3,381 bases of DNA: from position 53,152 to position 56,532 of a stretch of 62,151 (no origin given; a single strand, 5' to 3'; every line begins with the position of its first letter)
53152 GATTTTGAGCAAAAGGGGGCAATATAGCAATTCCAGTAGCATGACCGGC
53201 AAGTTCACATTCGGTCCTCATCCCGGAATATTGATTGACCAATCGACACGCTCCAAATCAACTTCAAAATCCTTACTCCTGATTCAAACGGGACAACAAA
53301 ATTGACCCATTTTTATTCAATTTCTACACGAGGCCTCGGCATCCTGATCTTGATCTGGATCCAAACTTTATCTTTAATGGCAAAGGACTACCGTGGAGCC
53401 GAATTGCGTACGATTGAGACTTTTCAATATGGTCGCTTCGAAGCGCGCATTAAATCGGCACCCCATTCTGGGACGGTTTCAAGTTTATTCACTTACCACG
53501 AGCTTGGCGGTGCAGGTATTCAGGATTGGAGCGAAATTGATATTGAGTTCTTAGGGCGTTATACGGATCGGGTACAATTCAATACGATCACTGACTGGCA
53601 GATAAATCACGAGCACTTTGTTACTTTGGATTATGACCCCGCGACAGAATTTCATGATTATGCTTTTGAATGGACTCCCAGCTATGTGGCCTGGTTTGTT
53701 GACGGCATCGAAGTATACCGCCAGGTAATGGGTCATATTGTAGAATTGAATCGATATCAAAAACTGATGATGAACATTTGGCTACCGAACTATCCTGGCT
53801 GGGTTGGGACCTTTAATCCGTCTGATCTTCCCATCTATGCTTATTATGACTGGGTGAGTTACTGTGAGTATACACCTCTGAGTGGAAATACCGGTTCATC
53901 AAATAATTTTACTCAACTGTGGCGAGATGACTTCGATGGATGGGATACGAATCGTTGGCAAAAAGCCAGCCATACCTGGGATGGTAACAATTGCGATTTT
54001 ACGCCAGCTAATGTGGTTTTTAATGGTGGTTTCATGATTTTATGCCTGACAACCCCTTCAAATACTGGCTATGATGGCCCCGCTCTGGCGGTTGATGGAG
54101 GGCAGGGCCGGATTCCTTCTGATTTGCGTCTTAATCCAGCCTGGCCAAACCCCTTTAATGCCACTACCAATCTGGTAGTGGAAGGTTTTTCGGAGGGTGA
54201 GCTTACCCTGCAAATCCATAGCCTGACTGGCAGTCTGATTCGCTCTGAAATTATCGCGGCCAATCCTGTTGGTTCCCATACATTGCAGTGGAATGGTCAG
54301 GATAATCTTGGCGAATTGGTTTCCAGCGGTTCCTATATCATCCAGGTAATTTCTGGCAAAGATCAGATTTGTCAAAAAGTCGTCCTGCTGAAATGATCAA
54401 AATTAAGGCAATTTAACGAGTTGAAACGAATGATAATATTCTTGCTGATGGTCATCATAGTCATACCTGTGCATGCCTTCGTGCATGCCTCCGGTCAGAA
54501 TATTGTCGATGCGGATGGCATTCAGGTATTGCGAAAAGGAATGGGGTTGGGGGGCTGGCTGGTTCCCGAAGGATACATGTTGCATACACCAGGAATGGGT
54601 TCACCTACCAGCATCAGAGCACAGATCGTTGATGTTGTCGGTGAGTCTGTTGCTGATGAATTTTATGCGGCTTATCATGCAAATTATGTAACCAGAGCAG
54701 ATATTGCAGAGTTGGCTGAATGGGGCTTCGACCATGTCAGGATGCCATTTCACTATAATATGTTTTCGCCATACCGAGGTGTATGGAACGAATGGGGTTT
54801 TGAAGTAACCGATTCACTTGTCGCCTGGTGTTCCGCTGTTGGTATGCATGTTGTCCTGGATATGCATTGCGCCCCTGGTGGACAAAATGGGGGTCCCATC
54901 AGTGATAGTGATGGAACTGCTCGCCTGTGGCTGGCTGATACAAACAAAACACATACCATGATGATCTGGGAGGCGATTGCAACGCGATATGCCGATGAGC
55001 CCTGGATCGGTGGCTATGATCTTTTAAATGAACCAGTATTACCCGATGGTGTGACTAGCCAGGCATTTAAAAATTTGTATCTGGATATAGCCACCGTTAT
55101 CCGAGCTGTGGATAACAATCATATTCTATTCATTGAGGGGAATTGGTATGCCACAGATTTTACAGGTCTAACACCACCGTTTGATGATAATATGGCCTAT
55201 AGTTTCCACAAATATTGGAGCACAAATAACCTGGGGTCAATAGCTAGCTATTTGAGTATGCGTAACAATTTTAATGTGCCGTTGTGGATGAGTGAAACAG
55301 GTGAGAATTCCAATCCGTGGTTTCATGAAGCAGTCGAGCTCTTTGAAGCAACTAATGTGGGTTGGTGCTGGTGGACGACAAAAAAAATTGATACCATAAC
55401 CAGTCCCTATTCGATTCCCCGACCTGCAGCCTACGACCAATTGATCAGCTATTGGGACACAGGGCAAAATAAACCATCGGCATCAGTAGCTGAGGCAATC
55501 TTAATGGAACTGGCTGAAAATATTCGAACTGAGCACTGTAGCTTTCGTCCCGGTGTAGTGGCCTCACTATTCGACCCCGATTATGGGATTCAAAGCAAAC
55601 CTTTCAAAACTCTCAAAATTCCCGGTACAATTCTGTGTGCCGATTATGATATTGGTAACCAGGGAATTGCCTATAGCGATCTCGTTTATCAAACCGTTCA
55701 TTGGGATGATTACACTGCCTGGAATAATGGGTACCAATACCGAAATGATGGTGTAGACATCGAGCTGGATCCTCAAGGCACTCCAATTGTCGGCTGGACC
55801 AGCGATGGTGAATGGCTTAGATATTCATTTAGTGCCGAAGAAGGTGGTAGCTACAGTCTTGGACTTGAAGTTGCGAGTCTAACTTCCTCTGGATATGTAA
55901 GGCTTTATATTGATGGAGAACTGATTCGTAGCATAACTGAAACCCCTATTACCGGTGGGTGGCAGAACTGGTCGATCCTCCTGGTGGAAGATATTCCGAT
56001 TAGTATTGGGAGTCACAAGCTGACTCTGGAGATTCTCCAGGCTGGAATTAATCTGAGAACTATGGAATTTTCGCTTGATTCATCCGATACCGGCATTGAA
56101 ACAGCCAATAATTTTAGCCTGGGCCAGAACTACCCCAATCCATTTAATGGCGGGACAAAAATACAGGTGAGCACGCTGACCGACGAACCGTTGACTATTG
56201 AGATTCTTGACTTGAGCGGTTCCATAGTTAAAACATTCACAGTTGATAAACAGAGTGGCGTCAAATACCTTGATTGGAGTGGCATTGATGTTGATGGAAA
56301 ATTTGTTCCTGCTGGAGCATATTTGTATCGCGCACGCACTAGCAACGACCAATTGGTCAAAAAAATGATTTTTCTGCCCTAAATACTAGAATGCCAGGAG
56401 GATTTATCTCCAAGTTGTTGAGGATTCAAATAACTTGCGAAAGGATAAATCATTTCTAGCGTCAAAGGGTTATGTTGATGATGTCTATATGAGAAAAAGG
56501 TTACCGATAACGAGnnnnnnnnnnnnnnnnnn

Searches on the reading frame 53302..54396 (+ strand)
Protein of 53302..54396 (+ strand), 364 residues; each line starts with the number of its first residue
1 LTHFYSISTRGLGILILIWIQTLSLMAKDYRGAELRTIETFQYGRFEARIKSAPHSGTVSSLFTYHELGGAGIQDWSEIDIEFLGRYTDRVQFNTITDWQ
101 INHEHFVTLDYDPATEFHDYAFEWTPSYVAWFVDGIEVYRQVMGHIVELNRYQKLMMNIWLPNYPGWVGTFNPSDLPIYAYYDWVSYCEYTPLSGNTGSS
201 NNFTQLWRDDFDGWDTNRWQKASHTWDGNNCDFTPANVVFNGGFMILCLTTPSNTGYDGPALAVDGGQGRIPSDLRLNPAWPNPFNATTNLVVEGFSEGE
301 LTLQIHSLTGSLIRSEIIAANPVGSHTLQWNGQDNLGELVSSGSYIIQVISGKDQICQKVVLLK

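Call 47: search_protein_families(library=pfam, proteins=[window:53302-54396:+], max_evalue=0.001)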
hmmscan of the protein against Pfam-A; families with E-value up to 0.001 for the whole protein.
window:53302-54396:+ (364 aa): 3 families
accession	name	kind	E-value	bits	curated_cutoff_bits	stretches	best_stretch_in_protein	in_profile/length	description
PF00722.28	Glyco_hydro_16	-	9.4e-28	97.3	22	1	21-160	20-153/175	Glycosyl hydrolases family 16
PF13860.13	FlgD_ig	-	3.4e-08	33.8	27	1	299-350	23-74/79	FlgD Ig-like domain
PF18962.6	Por_Secre_tail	-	0.00014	22.5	27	1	281-361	2-74/75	Secretion system C-terminal sorting domain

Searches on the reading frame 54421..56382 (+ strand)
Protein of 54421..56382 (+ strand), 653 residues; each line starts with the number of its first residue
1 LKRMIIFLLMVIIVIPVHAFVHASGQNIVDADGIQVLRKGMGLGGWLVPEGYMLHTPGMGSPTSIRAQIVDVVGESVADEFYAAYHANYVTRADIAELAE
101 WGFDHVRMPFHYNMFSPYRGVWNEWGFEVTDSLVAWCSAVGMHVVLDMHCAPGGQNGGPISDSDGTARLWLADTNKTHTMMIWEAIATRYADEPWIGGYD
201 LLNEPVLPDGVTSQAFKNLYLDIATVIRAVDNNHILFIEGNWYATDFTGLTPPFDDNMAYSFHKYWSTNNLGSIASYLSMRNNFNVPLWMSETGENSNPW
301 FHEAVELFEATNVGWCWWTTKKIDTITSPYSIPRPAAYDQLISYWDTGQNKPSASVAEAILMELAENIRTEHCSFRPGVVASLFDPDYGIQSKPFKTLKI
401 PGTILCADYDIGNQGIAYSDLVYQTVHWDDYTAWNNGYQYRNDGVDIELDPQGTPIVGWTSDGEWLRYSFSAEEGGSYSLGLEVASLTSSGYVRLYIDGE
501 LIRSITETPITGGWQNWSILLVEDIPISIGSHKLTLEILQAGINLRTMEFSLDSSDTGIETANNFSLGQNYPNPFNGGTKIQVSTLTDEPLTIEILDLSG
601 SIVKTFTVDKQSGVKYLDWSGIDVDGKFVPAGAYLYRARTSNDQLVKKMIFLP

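Call 47: search_protein_families(library=pfam, proteins=[window:54421-56382:+], max_evalue=0.001)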
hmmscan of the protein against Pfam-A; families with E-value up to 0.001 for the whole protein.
window:54421-56382:+ (653 aa): 5 families
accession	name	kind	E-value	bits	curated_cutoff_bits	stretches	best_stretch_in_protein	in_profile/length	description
PF00150.24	Cellulase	-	7.4e-29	101.5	23.5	1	85-320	17-268/272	Cellulase (glycosyl hydrolase family 5)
PF03422.21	CBM_6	-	1.3e-12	48.6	28.9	1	443-550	9-123/125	Carbohydrate binding module (family 6)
PF18099.7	CBM_35_2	-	7.7e-09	36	23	1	450-545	12-107/112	Carbohydrate binding module (family 35)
PF18962.6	Por_Secre_tail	-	2.5e-07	31.3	27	1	571-650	2-74/75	Secretion system C-terminal sorting domain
PF13860.13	FlgD_ig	-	5.9e-07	29.8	27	1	575-643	6-78/79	FlgD Ig-like domain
